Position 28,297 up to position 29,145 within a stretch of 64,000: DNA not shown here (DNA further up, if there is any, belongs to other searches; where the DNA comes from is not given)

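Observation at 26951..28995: Three-gene nuclease cluster: YraN/Mrr-like PD-(D/E)xK protein, nuclease-DUF4268 fusion and a translationally coupled unknown 182-aa protein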

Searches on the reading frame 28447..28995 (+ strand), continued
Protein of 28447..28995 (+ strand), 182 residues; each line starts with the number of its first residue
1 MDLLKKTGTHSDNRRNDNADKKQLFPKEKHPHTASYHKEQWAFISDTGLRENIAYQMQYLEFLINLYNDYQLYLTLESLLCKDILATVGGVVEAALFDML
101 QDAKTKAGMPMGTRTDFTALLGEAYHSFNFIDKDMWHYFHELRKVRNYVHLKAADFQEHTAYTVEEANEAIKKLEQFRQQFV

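Call 104: fold_search(model_id=the predicted structure, library=viral)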
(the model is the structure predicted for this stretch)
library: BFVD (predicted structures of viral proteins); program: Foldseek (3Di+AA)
matches with E <= 10: 165; with E <= 0.001: 0
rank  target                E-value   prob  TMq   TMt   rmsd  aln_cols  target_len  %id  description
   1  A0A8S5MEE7            6.6e-01  0.11  0.19  0.10  19.6       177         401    8  Minor capsid protein [Siphoviridae sp. ctS1E53]
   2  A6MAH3                7.7e-01  0.11  0.19  0.21  18.7       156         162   11  Gp108 [Lactococcus phage KSY1]
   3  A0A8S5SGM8            9.4e-01  0.10  0.19  0.08  15.6       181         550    7  Minor capsid protein [Myoviridae sp. ctBbR2]
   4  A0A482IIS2            9.8e-01  0.75  0.38  0.24   5.3       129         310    8  (no name in the UniProt tables at hand)
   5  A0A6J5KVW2            1.0e+00  0.09  0.19  0.20  15.3       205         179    9  Transglycosylase SLT domain 1 [uncultured Caudovirales phage]
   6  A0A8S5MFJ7            1.1e+00  0.08  0.18  0.07  16.0       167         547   17  Minor capsid protein [Myoviridae sp. ctguh8]
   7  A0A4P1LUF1            1.1e+00  0.18  0.27  0.32  13.5       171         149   11  (no name in the UniProt tables at hand)
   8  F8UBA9                1.6e+00  0.06  0.17  0.14  19.1       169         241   11  (no name in the UniProt tables at hand)
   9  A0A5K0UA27            1.8e+00  0.12  0.28  0.08  15.7       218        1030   10  AAA family ATPase [Yasminevirus sp. GU-2018]
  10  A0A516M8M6            1.9e+00  0.06  0.16  0.18  25.6       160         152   13  (no name in the UniProt tables at hand)
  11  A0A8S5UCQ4            1.9e+00  0.04  0.15  0.09  18.4       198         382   13  Uncharacterized protein [Siphoviridae sp. ctgN495]
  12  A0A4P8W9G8            2.3e+00  0.21  0.33  0.20  10.3       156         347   11  (no name in the UniProt tables at hand)
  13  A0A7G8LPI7            2.3e+00  0.09  0.20  0.26  12.8       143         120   12  (no name in the UniProt tables at hand)
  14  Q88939                2.4e+00  0.08  0.23  0.18  14.6       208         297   12  Retroviral cyclin [Walleye dermal sarcoma virus]
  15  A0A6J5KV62            2.4e+00  0.08  0.25  0.15  21.3       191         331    9  Uncharacterized protein [uncultured Caudovirales phage]
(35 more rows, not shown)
